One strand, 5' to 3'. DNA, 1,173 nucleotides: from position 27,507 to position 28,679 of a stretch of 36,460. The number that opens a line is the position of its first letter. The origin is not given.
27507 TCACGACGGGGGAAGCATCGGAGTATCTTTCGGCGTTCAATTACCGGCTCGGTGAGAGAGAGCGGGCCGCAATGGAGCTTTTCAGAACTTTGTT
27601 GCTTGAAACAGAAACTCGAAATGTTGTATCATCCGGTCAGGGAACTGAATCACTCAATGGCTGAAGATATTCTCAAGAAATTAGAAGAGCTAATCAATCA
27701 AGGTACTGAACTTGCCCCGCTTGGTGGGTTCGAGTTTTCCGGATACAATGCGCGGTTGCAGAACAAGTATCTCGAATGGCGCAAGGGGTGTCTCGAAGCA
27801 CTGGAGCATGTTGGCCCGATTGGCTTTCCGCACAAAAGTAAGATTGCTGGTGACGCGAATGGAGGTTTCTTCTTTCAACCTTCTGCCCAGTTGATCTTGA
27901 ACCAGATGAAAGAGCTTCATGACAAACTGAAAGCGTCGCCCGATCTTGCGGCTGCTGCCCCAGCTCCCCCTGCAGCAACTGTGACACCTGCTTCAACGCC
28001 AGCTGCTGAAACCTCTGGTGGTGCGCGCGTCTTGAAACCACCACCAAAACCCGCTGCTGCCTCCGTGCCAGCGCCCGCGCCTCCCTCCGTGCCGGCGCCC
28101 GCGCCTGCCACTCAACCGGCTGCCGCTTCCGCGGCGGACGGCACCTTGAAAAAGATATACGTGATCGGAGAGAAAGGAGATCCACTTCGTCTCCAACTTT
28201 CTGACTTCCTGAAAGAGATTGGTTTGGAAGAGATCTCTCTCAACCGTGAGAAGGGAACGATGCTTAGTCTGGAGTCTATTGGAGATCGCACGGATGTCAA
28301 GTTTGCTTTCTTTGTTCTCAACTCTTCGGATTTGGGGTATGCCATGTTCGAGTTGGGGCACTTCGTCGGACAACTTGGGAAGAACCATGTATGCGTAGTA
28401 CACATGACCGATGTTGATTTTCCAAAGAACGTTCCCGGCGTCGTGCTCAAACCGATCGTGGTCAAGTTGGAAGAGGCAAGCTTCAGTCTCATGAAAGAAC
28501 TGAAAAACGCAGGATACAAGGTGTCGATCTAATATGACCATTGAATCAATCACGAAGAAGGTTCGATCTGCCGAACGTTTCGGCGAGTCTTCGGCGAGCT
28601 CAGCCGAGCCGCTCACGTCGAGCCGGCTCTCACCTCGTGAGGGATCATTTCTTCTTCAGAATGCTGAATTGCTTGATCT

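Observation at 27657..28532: TIR-like (CAP12/Pycsar-type) domain protein hard-wired into the futalosine operon at the position of the missing nucleosidase step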

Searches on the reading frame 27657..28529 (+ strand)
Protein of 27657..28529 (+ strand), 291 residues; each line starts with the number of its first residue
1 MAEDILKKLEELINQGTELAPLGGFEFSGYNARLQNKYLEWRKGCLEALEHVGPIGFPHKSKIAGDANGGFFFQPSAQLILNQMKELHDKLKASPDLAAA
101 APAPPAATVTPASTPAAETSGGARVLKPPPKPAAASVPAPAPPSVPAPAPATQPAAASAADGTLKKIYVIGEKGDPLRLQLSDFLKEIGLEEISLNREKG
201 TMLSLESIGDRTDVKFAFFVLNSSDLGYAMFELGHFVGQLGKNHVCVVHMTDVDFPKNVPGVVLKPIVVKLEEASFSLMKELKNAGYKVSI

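Call 4: search_protein_families(library=ncbifam, proteins=[window:27657-28529:+], max_evalue=0.01)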
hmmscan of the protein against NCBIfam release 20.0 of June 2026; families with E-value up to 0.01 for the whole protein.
window:27657-28529:+ (291 aa): 0 families

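Call 5: search_protein_families(library=pfam, proteins=[window:27657-28529:+], max_evalue=10)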
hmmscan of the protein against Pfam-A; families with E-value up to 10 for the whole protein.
window:27657-28529:+ (291 aa): 1 family
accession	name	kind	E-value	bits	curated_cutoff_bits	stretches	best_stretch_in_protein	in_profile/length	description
PF10137.14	CAP12-PCTIR_TIR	-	5e-08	33.4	24.7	1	167-265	2-115/119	CAP12/Pycsar effector protein, TIR domain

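Call 6: search_protein_families(library=padloc, proteins=[window:27657-28529:+], max_evalue=10)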
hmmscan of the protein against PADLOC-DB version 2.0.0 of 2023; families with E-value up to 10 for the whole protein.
window:27657-28529:+ (291 aa): 8 families
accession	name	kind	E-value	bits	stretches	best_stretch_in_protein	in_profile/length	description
PDLC05004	PDC-S35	-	1.9e-18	65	1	160-290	115-260/265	-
PDLC05005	PDC-S35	-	3e-18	64.5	1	155-290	109-258/264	-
PDLC05007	PDC-S35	-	2.6e-17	61.4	1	157-290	126-273/278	-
PDLC05006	PDC-S35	-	2.5e-10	38.2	1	153-291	71-228/231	-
PDLC05003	PDC-S35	-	5.4e-08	30.7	2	230-289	176-235/245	-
PDLC02371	PycTIR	-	0.00024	18.6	1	213-266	203-259/288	-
PDLC00729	Effector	-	0.01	13.2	1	230-265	85-120/310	TIR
PDLC00653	ZorF3|ZorF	-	3.6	5.5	1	98-160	77-144/281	DUF2894 domain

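Call 8: find_homologous_proteins(query=window:27657-28529:+, max_evalue=0.001)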
Query window:27657-28529:+ (291 aa): 409 proteins with E <= 0.001 among 8000 candidates; the best 120 are listed.
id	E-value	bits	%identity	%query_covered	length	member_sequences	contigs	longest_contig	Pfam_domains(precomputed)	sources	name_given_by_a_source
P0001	5.6e-188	641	100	100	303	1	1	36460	PF10137.15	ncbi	-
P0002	7.2e-150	516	79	100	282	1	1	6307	PF10137.15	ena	-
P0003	7.5e-137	474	72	100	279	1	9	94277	PF10137.15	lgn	-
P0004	3.4e-136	471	75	100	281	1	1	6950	PF10137.15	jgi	jgi:hypothetical protein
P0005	3.6e-133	461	69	100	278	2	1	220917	PF10137.15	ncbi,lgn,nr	ncbi:MAG TPA: TIR domain-containing protein [Bacteroidota bacterium]|nr:TIR domain-containing protei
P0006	2.3e-120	419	67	100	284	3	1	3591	PF10137.15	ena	-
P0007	1.9e-119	416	63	99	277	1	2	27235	PF10137.15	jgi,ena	-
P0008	2.7e-119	416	64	99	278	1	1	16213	PF10137.15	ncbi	-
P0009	3.2e-119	416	65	99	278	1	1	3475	PF10137.15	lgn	-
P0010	3.7e-119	416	66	100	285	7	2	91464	PF10137.15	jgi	-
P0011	6.1e-118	412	64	99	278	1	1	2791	PF10137.15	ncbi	-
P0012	6.8e-118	411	66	100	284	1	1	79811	PF10137.15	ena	-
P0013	9.4e-118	411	64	99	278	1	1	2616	PF10137.15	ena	-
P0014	1.9e-117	410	63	99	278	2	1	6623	PF10137.15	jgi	jgi:hypothetical protein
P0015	4.8e-117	409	62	100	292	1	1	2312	PF10137.15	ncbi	-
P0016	1.5e-116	407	63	100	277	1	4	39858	PF10137.15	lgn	-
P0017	1.6e-116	407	64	99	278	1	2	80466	PF10137.15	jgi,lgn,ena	-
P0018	2.0e-116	407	63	100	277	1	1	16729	PF10137.15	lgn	-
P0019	2.4e-116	406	61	100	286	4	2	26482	PF10137.15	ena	-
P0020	3.8e-116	406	65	99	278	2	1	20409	PF10137.15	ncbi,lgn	-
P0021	4.3e-116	405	66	99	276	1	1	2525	PF10137.15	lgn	-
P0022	6.5e-116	405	63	100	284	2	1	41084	PF10137.15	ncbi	-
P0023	6.5e-116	405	64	99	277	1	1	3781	PF10137.15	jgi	jgi:predicted nucleotide-binding protein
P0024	7.1e-116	405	62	100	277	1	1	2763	PF10137.15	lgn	-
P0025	7.6e-116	405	62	99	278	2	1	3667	PF10137.15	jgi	jgi:hypothetical protein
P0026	1.5e-115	404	64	100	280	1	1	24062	PF10137.15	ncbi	-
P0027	1.5e-115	404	63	99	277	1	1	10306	PF10137.15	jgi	jgi:hypothetical protein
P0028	2.0e-115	403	62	100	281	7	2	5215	PF10137.15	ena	-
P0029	7.3e-115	401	64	100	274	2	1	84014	PF10137.15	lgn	-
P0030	8.1e-115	401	63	100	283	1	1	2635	PF10137.15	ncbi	-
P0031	8.8e-115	401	61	99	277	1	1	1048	PF10137.15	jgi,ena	-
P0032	1.1e-114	401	62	99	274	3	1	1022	PF10137.15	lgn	-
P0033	2.0e-114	400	63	100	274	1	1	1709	PF10137.15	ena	-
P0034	2.9e-114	399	63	100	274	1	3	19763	PF10137.15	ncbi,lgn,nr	ncbi:MAG: nucleotide-binding protein [Ignavibacteriales bacterium]|nr:nucleotide-binding protein [Ig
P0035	4.1e-114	399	63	99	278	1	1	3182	PF10137.15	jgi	jgi:hypothetical protein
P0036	4.8e-114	399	60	100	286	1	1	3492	PF10137.15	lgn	-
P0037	6.8e-114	398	64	99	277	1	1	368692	PF10137.15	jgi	jgi:predicted nucleotide-binding protein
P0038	8.3e-114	398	65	100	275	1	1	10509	PF10137.15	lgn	-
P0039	9.4e-114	398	64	99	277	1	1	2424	PF10137.15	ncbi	-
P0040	1.9e-113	397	62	99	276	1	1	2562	PF10137.15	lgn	-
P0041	2.3e-113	396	61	100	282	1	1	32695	PF10137.15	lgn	-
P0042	2.5e-113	396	63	99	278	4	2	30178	PF10137.15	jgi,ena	-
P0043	2.6e-113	396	63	99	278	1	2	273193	PF10137.15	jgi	jgi:hypothetical protein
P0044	2.7e-113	396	63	100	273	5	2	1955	PF10137.15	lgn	-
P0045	4.8e-113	395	64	99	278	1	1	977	PF10137.15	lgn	-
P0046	7.9e-113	395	62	99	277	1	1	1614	PF10137.15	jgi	jgi:hypothetical protein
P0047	9.9e-113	394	64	99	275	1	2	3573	PF10137.15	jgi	jgi:hypothetical protein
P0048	1.0e-112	394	62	100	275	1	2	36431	PF10137.15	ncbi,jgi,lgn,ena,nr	ncbi:MAG TPA: TIR domain-containing protein [Bacteroidota bacterium]|nr:TIR domain-containing protei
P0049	1.3e-112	394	62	99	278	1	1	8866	PF10137.15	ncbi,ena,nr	ncbi:MAG TPA: TIR domain-containing protein [Bacteroidota bacterium]|nr:TIR domain-containing protei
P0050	1.4e-112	394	63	99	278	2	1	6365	PF10137.15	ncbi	-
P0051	1.5e-112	394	63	99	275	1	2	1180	PF10137.15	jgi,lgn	jgi:hypothetical protein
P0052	1.7e-112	394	60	99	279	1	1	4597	PF10137.15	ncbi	-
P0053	1.9e-112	393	65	95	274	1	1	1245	PF10137.15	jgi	-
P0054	2.6e-112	393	62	99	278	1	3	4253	PF10137.15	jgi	jgi:hypothetical protein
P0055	4.0e-112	392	63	99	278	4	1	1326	PF10137.15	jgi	jgi:hypothetical protein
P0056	4.7e-112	392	63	100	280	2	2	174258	PF10137.15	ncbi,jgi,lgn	-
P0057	7.1e-112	392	62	100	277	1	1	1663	PF10137.15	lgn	-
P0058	1.2e-111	391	63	100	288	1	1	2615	PF10137.15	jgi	jgi:predicted nucleotide-binding protein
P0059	1.2e-111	391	63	100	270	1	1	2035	PF10137.15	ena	-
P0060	1.6e-111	390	63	99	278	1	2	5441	PF10137.15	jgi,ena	jgi:hypothetical protein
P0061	1.7e-111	390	63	100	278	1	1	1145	PF10137.15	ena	-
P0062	1.7e-111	390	59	100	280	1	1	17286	PF10137.15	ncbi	-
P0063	2.1e-111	390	62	99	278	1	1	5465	PF10137.15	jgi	jgi:hypothetical protein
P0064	2.1e-111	390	63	100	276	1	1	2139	PF10137.15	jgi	jgi:hypothetical protein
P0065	2.1e-111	390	60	100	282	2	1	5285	PF10137.15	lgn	-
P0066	2.3e-111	390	61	100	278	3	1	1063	PF10137.15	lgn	-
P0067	2.3e-111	390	61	99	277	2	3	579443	PF10137.15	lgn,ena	-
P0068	2.5e-111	390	62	100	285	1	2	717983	PF10137.15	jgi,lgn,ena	jgi:hypothetical protein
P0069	2.5e-111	390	63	100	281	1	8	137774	PF10137.15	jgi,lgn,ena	jgi:hypothetical protein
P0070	3.1e-111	390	62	100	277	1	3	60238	PF10137.15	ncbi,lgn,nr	ncbi:MAG: nucleotide-binding protein [Ignavibacteriales bacterium]|nr:nucleotide-binding protein [Ig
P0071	3.6e-111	389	61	100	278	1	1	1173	PF10137.15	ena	-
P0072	4.0e-111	389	59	100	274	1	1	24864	PF10137.15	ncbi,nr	ncbi:MAG: nucleotide-binding protein [Ignavibacteriales bacterium]|nr:nucleotide-binding protein [Ig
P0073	4.5e-111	389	63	99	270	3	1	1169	PF10137.15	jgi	jgi:hypothetical protein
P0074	5.3e-111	389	62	100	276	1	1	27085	PF10137.15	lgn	-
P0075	7.1e-111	388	63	100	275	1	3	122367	PF10137.15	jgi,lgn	jgi:predicted nucleotide-binding protein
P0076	8.5e-111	388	65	100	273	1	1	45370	PF10137.15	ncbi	-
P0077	8.6e-111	388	62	100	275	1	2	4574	PF10137.15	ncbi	-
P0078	9.6e-111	388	62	100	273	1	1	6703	PF10137.15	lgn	-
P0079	1.1e-110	388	59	100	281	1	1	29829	PF10137.15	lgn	-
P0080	1.2e-110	388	61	100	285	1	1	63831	PF10137.15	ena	-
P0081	1.3e-110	388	63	100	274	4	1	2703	PF10137.15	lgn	-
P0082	1.4e-110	387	63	96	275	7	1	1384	PF10137.15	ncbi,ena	ncbi:MAG: TIR domain-containing protein [Bacteroidota bacterium]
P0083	2.0e-110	387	60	100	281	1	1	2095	PF10137.15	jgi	jgi:predicted nucleotide-binding protein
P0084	2.9e-110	386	64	100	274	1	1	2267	PF10137.15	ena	-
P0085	3.0e-110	386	63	100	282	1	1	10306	PF10137.15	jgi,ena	-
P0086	3.4e-110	386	61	100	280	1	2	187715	PF10137.15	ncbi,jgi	jgi:hypothetical protein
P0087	6.0e-110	385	61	100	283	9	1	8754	PF10137.15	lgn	-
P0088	6.1e-110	385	61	99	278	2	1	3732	PF10137.15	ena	-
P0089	6.3e-110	385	62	100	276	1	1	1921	PF10137.15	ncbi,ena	-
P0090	6.4e-110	385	60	100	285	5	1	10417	PF10137.15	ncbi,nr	ncbi:MAG: nucleotide-binding protein [Ignavibacteriales bacterium]|nr:nucleotide-binding protein [Ig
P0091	6.9e-110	385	60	100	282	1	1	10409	PF10137.15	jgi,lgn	jgi:hypothetical protein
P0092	7.2e-110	385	64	100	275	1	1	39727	PF10137.15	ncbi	-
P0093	7.7e-110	385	63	99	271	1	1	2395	PF10137.15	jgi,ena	-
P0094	8.6e-110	385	61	100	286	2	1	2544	PF10137.15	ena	-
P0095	1.4e-109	384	63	100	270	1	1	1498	PF10137.15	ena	-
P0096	1.5e-109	384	61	100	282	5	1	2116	PF10137.15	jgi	jgi:Predicted nucleotide-binding protein containing TIR-like domain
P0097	1.9e-109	384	60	100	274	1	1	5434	PF10137.15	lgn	-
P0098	2.5e-109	383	63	100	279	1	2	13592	PF10137.15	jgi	jgi:hypothetical protein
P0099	3.6e-109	383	58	100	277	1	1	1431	PF10137.15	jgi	jgi:hypothetical protein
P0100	3.8e-109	383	63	100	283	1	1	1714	PF10137.15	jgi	jgi:hypothetical protein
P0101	3.9e-109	383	58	100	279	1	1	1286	PF10137.15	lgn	-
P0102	3.9e-109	383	60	100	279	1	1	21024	PF10137.15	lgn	-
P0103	4.8e-109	382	63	100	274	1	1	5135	PF10137.15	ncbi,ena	ncbi:MAG TPA: TIR domain-containing protein [Bacteroidota bacterium]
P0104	8.7e-109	381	61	100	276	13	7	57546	PF10137.15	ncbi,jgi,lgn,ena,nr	ncbi:MAG TPA: TIR domain-containing protein [Bacteroidota bacterium]|nr:TIR domain-containing protei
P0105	1.3e-108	381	61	100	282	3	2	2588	PF10137.15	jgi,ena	-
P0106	1.4e-108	381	60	100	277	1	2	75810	PF10137.15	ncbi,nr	ncbi:MAG: nucleotide-binding protein [Ignavibacteriae bacterium]|nr:nucleotide-binding protein [Igna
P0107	2.0e-108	380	60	100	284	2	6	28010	PF10137.15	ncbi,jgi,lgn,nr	ncbi:MAG: hypothetical protein FJ217_10140 [Ignavibacteria bacterium]|nr:hypothetical protein [Ignav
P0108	2.2e-108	380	62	100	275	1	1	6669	PF10137.15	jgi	jgi:hypothetical protein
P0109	2.5e-108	380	63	100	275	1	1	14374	PF10137.15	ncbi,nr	ncbi:MAG: nucleotide-binding protein [Ignavibacteriales bacterium]|nr:nucleotide-binding protein [Ig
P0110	2.8e-108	380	59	99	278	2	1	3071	PF10137.15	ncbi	-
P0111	2.9e-108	380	58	100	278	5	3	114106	PF10137.15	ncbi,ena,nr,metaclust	ncbi:MAG: hypothetical protein A2X67_04545 [Ignavibacteria bacterium GWA2_55_11]|nr:MAG: hypothetica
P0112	4.6e-108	379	62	100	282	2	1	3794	PF10137.15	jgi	jgi:hypothetical protein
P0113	5.7e-108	379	60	100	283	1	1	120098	PF10137.15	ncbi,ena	-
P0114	6.5e-108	379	62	100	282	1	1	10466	PF10137.15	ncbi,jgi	jgi:hypothetical protein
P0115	6.5e-108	379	61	100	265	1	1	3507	PF10137.15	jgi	jgi:hypothetical protein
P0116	7.9e-108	378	60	100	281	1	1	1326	PF10137.15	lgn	-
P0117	8.7e-108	378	61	100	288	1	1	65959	PF10137.15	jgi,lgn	jgi:hypothetical protein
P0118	8.9e-108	378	60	100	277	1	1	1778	PF10137.15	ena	-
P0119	9.3e-108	378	60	100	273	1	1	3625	PF10137.15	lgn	-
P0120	1.1e-107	378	60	100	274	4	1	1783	PF10137.15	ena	-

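Call 9: find_encoding_contigs(protein=P0005, flank=8000, max_places=2)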
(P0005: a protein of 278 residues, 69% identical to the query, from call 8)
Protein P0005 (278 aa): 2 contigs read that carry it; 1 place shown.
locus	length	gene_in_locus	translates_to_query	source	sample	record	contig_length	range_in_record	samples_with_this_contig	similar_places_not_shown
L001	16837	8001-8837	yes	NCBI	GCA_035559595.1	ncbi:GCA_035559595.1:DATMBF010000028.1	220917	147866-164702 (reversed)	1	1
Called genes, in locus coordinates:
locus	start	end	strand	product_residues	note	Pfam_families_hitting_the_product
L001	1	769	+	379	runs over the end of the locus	PF13177:DNA_pol3_delta2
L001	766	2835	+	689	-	PF00133:tRNA-synt_1, PF09334:tRNA-synt_1g, PF08264:Anticodon_1, PF19303:Anticodon_3, PF01588:tRNA_bind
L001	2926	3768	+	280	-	PF01040:UbiA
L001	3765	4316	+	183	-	PF02441:Flavoprotein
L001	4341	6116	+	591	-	PF20695:UbiD_N, PF01977:UbiD, PF20696:UbiD_C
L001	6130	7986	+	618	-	PF04055:Radical_SAM, PF19288:CofH_C, PF02621:VitK2_biosynth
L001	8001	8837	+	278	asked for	PF10137:CAP12-PCTIR_TIR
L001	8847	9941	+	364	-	PF04055:Radical_SAM, PF19288:CofH_C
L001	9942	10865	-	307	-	PF04909:Amidohydro_2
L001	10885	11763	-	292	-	PF02621:VitK2_biosynth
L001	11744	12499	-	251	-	PF00891:Methyltransf_2 (weak), PF01209:Ubie_methyltran, PF13489:Methyltransf_23, PF13847:Methyltransf_31, PF08241:Methyltransf_11, PF08242:Methyltransf_12, PF13649:Methyltransf_25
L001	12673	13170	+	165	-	-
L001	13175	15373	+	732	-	PF13620:CarboxypepD_reg, PF13715:CarbopepD_reg_2, PF07715:Plug, PF00593:TonB_dep_Rec_b-barrel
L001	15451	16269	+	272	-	PF01026:TatD_DNase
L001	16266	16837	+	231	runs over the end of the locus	PF03315:SDH_beta, PF01842:ACT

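Call 10: find_encoding_contigs(protein=P0068, flank=8000, max_places=2)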
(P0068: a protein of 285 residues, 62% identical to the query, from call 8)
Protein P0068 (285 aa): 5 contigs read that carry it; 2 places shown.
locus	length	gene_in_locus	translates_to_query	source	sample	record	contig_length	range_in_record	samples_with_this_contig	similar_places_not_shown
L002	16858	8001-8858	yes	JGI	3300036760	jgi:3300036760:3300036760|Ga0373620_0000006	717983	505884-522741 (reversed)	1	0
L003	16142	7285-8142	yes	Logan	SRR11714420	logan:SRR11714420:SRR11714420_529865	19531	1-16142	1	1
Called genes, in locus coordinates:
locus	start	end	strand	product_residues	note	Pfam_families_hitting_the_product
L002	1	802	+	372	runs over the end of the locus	PF13177:DNA_pol3_delta2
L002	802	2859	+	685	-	PF00133:tRNA-synt_1, PF09334:tRNA-synt_1g, PF08264:Anticodon_1, PF19303:Anticodon_3, PF01588:tRNA_bind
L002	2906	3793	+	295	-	PF01040:UbiA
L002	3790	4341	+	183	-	PF02441:Flavoprotein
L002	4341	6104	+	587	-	PF20695:UbiD_N, PF01977:UbiD, PF20696:UbiD_C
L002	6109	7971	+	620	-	PF04055:Radical_SAM, PF19288:CofH_C, PF02621:VitK2_biosynth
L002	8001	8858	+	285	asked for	PF10137:CAP12-PCTIR_TIR (weak)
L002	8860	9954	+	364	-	PF04055:Radical_SAM, PF19288:CofH_C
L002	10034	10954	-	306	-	PF04909:Amidohydro_2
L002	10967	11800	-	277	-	PF02621:VitK2_biosynth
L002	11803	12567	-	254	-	PF01209:Ubie_methyltran, PF13489:Methyltransf_23, PF13649:Methyltransf_25, PF13847:Methyltransf_31, PF08241:Methyltransf_11, PF08242:Methyltransf_12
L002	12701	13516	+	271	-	PF01026:TatD_DNase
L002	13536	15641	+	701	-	PF02985:HEAT (faint), PF13513:HEAT_EZ (faint), PF03130:HEAT_PBS (faint), PF13646:HEAT_2, PF00160:Pro_isomerase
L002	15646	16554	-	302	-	PF16119:DUF4835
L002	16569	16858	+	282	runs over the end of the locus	-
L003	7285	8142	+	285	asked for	PF10137:CAP12-PCTIR_TIR (weak)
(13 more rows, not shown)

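Call 11: find_encoding_contigs(protein=P0111, flank=8000, max_places=2)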
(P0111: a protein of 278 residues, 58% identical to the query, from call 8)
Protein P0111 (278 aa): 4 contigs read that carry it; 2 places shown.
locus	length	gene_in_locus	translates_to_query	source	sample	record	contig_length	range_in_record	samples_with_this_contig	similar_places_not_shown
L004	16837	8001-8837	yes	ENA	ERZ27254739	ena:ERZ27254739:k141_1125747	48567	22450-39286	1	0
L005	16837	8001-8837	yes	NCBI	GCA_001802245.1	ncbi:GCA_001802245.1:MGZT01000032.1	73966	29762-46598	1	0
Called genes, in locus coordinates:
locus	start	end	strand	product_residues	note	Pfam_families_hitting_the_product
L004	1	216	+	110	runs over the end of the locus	PF02482:Ribosomal_S30AE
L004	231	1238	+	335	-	PF02603:Hpr_kinase_N, PF07475:Hpr_kinase_C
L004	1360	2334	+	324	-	PF01551:Peptidase_M23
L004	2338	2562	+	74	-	PF11387:DUF2795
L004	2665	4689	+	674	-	PF07244:POTRA, PF01103:Omp85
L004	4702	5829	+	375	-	PF13177:DNA_pol3_delta2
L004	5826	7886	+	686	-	PF00133:tRNA-synt_1, PF09334:tRNA-synt_1g, PF08264:Anticodon_1 (weak), PF19303:Anticodon_3, PF01588:tRNA_bind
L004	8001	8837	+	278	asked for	PF10137:CAP12-PCTIR_TIR (weak)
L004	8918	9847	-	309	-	PF04909:Amidohydro_2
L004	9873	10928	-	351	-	PF01209:Ubie_methyltran, PF13489:Methyltransf_23, PF08241:Methyltransf_11, PF08242:Methyltransf_12, PF13649:Methyltransf_25, PF13847:Methyltransf_31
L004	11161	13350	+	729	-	PF13620:CarboxypepD_reg, PF13715:CarbopepD_reg_2, PF07715:Plug, PF00593:TonB_dep_Rec_b-barrel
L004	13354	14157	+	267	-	PF01026:TatD_DNase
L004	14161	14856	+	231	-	PF03315:SDH_beta, PF01842:ACT, PF22629:ACT_AHAS_ss (weak)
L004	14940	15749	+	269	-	PF03313:SDH_alpha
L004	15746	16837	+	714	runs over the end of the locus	PF03130:HEAT_PBS (faint), PF12717:Cnd1 (faint), PF13513:HEAT_EZ (faint), PF13646:HEAT_2, PF02985:HEAT (weak), PF13646:HEAT_2, PF00160:Pro_isomerase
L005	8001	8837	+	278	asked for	PF10137:CAP12-PCTIR_TIR (weak)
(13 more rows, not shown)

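Call 20: find_related_loci(query=A1, collection=genome_contigs, flank=10000)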
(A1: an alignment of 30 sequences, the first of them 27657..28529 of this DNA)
Query A1 (291 aa) in genome_contigs; peptide patterns used: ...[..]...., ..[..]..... (x = any residue, [..] = any of these).
212 stretches matched a pattern; 79 encode a relative of the query (tblastn E <= 1e-3); 74 distinct loci.
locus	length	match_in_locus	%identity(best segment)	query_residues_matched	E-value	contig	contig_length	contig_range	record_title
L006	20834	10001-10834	69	1-291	7e-128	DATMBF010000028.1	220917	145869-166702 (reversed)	MAG TPA_asm: Bacteroidota bacterium isolate SMAG_U13346 k141_132923, whole genome shotgun sequence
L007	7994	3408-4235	63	4-291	3e-121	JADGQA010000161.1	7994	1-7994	MAG: Bacteroidota bacterium isolate Chersky.3_21 contig-100_5931, whole genome shotgun sequence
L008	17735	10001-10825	64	1-291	3e-119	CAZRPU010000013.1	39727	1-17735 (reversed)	MAG TPA_asm: uncultured Ignavibacteriaceae bacterium isolate SRP237561_co1_256 genome assembly, contig: NODE_1390_length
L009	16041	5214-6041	61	4-291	1e-118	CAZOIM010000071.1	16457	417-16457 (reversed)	MAG TPA_asm: uncultured Ignavibacteriaceae bacterium isolate binchicken_co241_296 genome assembly, contig: NODE_3400_len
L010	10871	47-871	63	1-291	4e-117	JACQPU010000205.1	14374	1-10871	MAG: Ignavibacteriales bacterium isolate NC_groundwater_1315_Ag_S-0.2um_54_21 S_p2_S4_coassembly_k141_2700806, whole gen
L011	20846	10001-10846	63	1-291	2e-115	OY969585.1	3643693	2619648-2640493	MAG: Ignavibacteriota bacterium isolate MFD03726.bin.c.11 genome assembly, chromosome: 1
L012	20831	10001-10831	62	1-291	8e-113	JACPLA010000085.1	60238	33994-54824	MAG: Ignavibacteriales bacterium isolate NC_groundwater_509_Ag_S-0.1um_53_10 S35_SO-1_scaffold_382778, whole genome shot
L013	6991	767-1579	61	1-291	1e-112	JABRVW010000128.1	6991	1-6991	MAG: Ignavibacterium sp. isolate MAG-04r c_000000002496, whole genome shotgun sequence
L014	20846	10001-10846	62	1-291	5e-112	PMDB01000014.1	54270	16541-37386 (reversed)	MAG: Ignavibacteriae bacterium isolate fen_1287 73.20120700_E2X.73_contig_4248, whole genome shotgun sequence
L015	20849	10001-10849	62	1-291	7e-112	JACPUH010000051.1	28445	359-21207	MAG: Ignavibacteriales bacterium isolate NC_groundwater_753_Ag_S-0.1um_55_13 JBCH_GD18_4_SO1_S176_scaffold_475557, whole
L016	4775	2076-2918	62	1-291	2e-111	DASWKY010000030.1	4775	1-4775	MAG TPA_asm: Bacteroidota bacterium isolate SMAG_U2934 k141_766547, whole genome shotgun sequence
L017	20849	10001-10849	57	1-291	9e-111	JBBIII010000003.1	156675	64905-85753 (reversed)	MAG: Ignavibacteriales bacterium isolate QH2S170213_bin_135 NODE_16_length_156675_cov_19.935136, whole genome shotgun se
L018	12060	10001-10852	63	1-291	7e-111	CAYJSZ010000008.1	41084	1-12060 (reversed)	MAG TPA_asm: uncultured Ignavibacteriaceae bacterium isolate ERP125453_co1_265 genome assembly, contig: NODE_725_length_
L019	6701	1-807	61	11-291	3e-110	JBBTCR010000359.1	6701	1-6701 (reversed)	MAG: Bacteroidota bacterium isolate H43-bin226_1 H43_bin226_1_000000000359, whole genome shotgun sequence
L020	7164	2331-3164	59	1-291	6e-109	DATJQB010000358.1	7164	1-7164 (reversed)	MAG TPA_asm: Bacteroidota bacterium isolate SMAG_U14929 k141_538181, whole genome shotgun sequence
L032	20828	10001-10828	61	1-291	2e-105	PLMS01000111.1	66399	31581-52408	MAG: Ignavibacteriae bacterium isolate fen_1299 73.20120800_E2X.46_contig_8584, whole genome shotgun sequence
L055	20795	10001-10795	56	1-291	7e-99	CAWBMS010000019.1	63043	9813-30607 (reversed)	MAG: Ignavibacteriota bacterium isolate MFD01476.bin.2.45 genome assembly, contig: contig_91686, whole genome shotgun se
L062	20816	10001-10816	52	1-290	3e-92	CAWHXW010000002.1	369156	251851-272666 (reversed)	MAG: Ignavibacteriota bacterium isolate MFD01476.bin.1.150 genome assembly, contig: contig_33977, whole genome shotgun s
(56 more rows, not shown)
